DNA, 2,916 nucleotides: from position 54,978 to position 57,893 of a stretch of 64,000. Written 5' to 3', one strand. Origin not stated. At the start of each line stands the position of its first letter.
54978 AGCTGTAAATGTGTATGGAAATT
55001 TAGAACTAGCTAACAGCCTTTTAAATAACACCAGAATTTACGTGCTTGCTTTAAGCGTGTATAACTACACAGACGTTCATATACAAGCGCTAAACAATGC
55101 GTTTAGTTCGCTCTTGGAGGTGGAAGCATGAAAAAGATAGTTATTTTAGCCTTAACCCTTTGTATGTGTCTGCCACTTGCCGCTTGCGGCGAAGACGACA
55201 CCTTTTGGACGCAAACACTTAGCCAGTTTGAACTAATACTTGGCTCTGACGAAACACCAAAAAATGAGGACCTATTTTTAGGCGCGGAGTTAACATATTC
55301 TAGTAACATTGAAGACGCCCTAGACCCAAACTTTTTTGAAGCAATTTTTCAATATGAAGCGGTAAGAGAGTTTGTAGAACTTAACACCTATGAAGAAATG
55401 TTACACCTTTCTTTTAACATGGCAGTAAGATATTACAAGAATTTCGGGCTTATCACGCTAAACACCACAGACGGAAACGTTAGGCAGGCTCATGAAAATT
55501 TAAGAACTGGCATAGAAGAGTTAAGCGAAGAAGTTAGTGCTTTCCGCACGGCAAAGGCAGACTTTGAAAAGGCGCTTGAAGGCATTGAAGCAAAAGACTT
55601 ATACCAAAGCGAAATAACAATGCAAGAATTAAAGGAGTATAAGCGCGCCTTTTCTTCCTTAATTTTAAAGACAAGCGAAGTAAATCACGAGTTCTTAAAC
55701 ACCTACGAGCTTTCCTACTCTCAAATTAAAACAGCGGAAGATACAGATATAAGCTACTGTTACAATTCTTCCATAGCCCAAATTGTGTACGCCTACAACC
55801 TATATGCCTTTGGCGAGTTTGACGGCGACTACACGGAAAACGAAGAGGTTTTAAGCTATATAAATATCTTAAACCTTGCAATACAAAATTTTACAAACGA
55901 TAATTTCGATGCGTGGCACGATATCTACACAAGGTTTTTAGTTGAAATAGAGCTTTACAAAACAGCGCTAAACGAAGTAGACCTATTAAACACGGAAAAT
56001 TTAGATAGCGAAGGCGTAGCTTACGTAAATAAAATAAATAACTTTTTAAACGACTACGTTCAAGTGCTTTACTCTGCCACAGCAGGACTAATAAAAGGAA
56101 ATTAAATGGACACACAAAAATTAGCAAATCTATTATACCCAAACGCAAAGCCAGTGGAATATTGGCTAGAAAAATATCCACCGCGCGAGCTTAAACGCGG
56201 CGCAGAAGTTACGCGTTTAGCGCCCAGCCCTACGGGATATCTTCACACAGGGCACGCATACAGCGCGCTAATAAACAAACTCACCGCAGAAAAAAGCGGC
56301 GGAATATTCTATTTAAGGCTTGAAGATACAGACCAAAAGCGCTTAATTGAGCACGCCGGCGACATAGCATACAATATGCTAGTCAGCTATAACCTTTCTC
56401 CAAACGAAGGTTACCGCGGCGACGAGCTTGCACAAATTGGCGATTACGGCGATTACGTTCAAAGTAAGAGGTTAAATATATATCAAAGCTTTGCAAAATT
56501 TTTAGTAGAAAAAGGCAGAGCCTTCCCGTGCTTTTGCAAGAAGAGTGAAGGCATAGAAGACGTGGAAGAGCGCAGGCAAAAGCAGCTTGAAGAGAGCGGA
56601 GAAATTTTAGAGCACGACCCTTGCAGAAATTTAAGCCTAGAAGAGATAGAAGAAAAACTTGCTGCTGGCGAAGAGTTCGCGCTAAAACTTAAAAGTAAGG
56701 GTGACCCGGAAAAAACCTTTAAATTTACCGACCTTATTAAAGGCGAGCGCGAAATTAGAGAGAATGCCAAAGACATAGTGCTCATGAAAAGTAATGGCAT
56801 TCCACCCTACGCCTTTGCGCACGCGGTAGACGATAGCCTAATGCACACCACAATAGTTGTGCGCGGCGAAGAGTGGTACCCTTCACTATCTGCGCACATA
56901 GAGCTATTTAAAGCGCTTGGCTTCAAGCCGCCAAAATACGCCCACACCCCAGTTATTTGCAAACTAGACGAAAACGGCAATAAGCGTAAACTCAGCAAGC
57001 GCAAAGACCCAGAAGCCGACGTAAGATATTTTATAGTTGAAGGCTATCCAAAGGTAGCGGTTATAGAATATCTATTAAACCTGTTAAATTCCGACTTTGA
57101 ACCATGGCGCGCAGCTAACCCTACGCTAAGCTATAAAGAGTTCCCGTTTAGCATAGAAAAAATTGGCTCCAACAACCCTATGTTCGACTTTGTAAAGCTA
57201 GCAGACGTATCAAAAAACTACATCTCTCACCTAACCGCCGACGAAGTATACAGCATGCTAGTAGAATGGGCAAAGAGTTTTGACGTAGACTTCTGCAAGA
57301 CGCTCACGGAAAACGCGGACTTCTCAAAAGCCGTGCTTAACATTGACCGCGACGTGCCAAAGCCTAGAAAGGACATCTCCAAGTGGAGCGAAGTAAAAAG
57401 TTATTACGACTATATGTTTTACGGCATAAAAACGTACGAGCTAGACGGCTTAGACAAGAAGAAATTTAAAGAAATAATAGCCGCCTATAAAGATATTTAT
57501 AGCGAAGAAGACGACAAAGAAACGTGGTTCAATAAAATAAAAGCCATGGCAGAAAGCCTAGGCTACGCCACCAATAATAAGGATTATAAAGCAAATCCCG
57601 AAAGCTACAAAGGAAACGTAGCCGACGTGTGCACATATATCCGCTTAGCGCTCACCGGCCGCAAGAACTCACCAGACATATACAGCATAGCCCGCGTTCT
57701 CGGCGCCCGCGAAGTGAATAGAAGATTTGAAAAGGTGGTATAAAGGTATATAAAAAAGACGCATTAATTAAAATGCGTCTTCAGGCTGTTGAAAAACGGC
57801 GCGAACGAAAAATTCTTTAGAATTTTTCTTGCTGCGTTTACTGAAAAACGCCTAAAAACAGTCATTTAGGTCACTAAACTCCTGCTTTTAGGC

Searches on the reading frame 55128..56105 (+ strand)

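Call 6: search_protein_families(library=pfam, proteins=[window:55128-56105:+], max_evalue=0.01)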
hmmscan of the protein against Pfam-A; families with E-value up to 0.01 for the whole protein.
window:55128-56105:+ (325 aa): 1 family
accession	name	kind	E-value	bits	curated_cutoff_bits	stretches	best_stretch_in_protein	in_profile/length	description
PF12968.13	DUF3856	-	0.0095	16.4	27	0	54-117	37-97/143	Domain of Unknown Function (DUF3856)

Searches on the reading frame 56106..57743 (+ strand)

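Call 6: search_protein_families(library=pfam, proteins=[window:56106-57743:+], max_evalue=0.01)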
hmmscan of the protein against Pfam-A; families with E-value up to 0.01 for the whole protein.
window:56106-57743:+ (545 aa): 2 families
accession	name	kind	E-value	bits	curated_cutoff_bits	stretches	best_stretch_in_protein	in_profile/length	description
PF00749.27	tRNA-synt_1c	-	3.5e-58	197.4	23.4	1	35-325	3-274/314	tRNA synthetases class I (E and Q), catalytic domain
PF19269.4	Anticodon_2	-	5.8e-08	33.7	23.6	1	504-544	100-140/141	Anticodon binding domain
